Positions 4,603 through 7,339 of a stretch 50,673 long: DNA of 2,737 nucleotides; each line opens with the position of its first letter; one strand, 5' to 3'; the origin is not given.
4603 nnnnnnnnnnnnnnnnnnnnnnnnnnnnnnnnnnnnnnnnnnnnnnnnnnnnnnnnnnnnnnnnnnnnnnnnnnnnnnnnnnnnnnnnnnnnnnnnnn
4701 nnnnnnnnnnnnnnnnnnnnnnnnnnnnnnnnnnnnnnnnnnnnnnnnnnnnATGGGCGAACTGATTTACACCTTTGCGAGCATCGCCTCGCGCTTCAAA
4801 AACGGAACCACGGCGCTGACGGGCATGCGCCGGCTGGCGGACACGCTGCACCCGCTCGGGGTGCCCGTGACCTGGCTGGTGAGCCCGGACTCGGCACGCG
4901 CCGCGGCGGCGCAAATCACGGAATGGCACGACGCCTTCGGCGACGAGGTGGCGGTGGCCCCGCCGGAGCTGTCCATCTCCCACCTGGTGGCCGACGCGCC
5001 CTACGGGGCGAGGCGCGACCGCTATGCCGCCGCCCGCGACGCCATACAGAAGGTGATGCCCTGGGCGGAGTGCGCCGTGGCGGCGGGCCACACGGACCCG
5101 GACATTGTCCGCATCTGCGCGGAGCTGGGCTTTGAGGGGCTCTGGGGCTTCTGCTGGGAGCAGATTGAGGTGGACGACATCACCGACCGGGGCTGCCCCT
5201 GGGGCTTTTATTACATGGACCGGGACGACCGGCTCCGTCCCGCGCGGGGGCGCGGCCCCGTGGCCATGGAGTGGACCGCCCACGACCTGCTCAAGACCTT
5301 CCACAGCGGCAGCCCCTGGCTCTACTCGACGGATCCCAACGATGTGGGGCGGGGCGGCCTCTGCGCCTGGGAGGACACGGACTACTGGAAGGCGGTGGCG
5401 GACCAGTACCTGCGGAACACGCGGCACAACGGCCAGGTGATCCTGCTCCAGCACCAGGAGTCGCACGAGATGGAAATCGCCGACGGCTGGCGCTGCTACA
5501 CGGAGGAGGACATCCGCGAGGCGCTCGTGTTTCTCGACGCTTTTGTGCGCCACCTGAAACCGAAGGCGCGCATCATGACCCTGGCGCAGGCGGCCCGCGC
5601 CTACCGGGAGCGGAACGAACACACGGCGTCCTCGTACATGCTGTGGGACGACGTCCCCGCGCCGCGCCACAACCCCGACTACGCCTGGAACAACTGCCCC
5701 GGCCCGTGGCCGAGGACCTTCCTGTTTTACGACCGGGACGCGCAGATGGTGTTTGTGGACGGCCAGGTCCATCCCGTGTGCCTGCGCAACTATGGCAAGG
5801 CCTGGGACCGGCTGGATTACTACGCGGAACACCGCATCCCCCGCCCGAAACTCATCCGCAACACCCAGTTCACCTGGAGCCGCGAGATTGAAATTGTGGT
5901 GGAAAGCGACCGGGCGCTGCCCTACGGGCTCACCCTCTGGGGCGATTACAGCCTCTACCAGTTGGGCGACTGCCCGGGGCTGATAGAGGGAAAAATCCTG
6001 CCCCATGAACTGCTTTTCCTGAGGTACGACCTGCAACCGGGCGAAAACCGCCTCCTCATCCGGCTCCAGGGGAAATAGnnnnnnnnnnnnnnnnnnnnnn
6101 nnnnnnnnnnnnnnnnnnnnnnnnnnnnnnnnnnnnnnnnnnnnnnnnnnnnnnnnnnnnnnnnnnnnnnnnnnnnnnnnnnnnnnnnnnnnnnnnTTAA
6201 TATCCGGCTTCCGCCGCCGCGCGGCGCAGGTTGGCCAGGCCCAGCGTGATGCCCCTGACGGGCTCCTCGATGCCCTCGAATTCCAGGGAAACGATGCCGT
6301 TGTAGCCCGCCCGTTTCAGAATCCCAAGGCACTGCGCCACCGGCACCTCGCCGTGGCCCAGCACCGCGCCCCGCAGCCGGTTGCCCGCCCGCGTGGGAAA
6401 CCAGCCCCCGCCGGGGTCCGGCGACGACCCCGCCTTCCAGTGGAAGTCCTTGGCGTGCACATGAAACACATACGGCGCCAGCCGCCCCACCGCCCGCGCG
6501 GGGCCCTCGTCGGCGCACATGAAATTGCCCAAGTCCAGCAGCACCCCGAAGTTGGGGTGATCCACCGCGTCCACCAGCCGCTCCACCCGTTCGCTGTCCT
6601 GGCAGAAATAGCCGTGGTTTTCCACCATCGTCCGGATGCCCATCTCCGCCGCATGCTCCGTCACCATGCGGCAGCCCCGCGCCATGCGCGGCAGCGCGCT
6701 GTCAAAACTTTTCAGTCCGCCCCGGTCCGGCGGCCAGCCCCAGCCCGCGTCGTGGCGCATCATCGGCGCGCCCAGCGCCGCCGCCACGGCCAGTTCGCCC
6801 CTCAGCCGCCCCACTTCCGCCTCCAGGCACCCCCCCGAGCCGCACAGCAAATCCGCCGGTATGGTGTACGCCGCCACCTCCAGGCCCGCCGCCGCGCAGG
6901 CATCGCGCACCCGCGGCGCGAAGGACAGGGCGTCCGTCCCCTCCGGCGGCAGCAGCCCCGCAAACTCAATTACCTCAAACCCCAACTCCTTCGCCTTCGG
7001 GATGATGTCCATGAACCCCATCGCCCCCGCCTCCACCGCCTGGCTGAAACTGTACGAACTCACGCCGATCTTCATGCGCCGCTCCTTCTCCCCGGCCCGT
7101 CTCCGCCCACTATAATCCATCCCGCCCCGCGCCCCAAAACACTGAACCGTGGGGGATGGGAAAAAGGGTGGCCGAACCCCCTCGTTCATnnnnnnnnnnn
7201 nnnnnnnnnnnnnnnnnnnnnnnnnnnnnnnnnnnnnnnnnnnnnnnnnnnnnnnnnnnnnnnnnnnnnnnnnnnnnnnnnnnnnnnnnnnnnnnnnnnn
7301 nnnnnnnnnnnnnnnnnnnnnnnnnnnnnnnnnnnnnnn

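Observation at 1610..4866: Island 1: AT-rich insertion bracketed by a ~150-bp near-identical direct repeat and carrying a second, diverged copy of the upstream gene's 3' end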

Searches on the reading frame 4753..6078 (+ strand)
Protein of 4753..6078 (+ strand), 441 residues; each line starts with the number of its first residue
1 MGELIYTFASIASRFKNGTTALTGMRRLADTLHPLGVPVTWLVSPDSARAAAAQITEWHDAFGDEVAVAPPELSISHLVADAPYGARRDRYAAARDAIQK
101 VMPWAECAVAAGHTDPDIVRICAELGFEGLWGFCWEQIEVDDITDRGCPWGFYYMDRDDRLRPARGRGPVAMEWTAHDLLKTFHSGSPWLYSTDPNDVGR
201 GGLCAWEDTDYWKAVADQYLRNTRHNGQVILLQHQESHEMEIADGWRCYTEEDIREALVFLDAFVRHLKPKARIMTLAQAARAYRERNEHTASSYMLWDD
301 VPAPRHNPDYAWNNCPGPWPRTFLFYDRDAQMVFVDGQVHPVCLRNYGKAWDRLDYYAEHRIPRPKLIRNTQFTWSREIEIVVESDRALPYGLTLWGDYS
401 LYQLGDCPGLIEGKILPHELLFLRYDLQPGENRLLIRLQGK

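Call 13: search_protein_families(library=pfam, proteins=[window:4753-6078:+], max_evalue=0.01)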
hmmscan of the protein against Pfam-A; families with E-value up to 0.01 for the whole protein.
window:4753-6078:+ (441 aa): 0 families

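Call 14: find_encoding_contigs(protein=window:4753-6078:+, flank=10000, max_places=10)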
Protein window:4753-6078:+ (441 aa): 10 contigs read that carry it; 9 places shown.
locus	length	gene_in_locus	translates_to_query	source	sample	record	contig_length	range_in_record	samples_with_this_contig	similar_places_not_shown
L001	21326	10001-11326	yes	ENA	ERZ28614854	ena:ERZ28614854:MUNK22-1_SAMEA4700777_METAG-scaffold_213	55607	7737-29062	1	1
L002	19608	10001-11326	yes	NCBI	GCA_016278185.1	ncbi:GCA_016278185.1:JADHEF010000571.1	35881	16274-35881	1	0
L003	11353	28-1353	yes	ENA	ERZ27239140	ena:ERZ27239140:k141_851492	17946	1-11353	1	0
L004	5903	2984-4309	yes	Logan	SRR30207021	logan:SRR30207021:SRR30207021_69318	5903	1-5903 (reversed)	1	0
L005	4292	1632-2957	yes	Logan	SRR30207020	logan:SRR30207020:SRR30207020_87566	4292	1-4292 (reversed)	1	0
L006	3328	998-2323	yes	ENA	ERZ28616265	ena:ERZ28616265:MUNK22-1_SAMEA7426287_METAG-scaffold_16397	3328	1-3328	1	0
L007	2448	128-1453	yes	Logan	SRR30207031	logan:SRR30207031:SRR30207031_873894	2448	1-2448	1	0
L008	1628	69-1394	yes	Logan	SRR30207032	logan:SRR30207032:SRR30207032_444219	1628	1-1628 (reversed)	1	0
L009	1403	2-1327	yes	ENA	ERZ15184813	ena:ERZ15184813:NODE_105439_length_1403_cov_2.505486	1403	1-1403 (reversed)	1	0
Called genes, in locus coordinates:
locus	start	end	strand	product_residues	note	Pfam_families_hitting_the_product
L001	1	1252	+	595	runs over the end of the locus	PF13559:DUF4129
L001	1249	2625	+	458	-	PF14258:DUF4350 (faint)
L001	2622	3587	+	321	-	PF20030:bpMoxR, PF01078:Mg_chelatase (faint), PF07726:AAA_3, PF07728:AAA_5, PF17863:AAA_lid_2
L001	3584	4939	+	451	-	PF01882:DUF58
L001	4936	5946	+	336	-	PF28475:DUF8413 (weak), PF01944:SpoIIM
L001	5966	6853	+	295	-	PF06271:RDD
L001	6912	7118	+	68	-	-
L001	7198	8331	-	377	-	-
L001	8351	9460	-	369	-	-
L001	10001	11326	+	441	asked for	-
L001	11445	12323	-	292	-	PF01261:AP_endonuc_2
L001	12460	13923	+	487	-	PF00294:PfkB, PF08543:Phos_pyr_kin (weak), PF01467:CTP_transf_like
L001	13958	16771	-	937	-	PF13360:PQQ_2 (faint)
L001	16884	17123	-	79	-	PF00313:CSD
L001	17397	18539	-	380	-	PF04055:Radical_SAM, PF13186:SPASM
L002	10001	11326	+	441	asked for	-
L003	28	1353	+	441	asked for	-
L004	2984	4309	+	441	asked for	-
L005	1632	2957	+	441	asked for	-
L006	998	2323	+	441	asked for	-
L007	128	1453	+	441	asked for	-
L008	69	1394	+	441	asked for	-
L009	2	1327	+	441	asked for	?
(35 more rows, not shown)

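Call 23: find_related_loci(query=window:4753-6078:+, collection=genome_contigs, flank=8000)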
Query window:4753-6078:+ (441 aa) in genome_contigs; peptide patterns used: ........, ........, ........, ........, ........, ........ (x = any residue, [..] = any of these).
58 stretches matched a pattern; 41 encode a relative of the query (tblastn E <= 1e-3); 41 distinct loci.
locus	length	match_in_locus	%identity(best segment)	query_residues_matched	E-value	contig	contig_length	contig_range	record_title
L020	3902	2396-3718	73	1-441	0e+0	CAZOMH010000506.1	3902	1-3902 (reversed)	MAG TPA_asm: uncultured Nitrospirales bacterium isolate SRP089250_co1_98 genome assembly, contig: NODE_48225_length_3902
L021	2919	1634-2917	75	1-428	0e+0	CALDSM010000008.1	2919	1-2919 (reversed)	MAG TPA_asm: uncultured bacterium isolate SRR3330204_bin.145_CONCOCT_v1.1_MAG genome assembly, contig: ERZ724078.22702,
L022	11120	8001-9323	72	1-441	0e+0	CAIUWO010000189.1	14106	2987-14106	MAG: Candidatus Hydrogenedentes bacterium isolate Loclat_bin-18389 genome assembly, contig: bin-18389:0189/1056, whole g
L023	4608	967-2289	72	1-441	0e+0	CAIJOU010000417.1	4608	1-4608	MAG: Candidatus Hydrogenedentes bacterium isolate MJ-2014_bin-0815 genome assembly, contig: bin-0815:417/967, whole geno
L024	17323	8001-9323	70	1-441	0e+0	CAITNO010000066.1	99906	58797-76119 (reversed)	MAG: Candidatus Hydrogenedentes bacterium isolate AlinenLipids_bin-3554 genome assembly, contig: bin-3554:066/159, whole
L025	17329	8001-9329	70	1-441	0e+0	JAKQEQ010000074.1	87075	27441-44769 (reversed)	MAG: Candidatus Hydrogenedentota bacterium isolate USDE_maxbin.110 k141_674389, whole genome shotgun sequence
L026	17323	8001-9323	66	1-441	0e+0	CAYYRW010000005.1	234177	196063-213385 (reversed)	MAG TPA_asm: uncultured Nitrospirales bacterium isolate binchicken_co20_17 genome assembly, contig: NODE_93_length_23417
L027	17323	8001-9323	64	1-441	0e+0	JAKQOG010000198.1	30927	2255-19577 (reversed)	MAG: Candidatus Hydrogenedentota bacterium isolate USDV_metabat.86 k141_200695, whole genome shotgun sequence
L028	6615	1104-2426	65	1-441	0e+0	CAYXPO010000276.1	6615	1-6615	MAG TPA_asm: uncultured Nitrospirales bacterium isolate binchicken_co117_52 genome assembly, contig: NODE_19846_length_6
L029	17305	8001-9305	64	1-441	0e+0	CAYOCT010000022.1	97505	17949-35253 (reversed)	MAG TPA_asm: uncultured Nitrospiraceae bacterium isolate binchicken_co16_39 genome assembly, contig: NODE_362_length_975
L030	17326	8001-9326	62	1-441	0e+0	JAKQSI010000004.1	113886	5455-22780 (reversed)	MAG: Candidatus Omnitrophota bacterium isolate USMO_metabat.112 k141_638292, whole genome shotgun sequence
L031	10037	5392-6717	61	1-441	0e+0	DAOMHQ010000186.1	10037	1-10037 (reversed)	MAG TPA_asm: bacterium isolate AMR_MDS_4946 NODE_6732_length_10037_cov_7.041775, whole genome shotgun sequence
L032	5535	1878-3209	62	1-441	0e+0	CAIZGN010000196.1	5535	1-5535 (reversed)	MAG: Candidatus Hydrogenedentes bacterium isolate Kiruna3_bin-1600 genome assembly, contig: bin-1600:196/740, whole geno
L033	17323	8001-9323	61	1-441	0e+0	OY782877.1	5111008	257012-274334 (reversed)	MAG: Candidatus Hydrogenedentes bacterium isolate 28e603e2-5466-4732-bb1a-a7370d5bccbd genome assembly, chromosome: 1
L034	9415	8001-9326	62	1-441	0e+0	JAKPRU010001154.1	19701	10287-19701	MAG: Candidatus Omnitrophota bacterium isolate JPNA_maxbin.304_sub k141_849709, whole genome shotgun sequence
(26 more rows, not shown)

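Call 60: search_protein_families(library=ncbifam, proteins=[window:4753-6078:+], max_evalue=0.01)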
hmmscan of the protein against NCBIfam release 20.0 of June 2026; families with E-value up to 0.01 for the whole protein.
window:4753-6078:+ (441 aa): 0 families

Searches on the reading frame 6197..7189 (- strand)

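Call 13: search_protein_families(library=pfam, proteins=[window:6197-7189:-], max_evalue=0.01)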
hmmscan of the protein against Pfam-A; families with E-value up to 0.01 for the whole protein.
window:6197-7189:- (330 aa): 1 family
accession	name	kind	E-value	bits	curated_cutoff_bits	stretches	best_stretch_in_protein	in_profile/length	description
PF01261.30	AP_endonuc_2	-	1.1e-34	120.7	31.1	1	65-320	3-245/249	Xylose isomerase-like TIM barrel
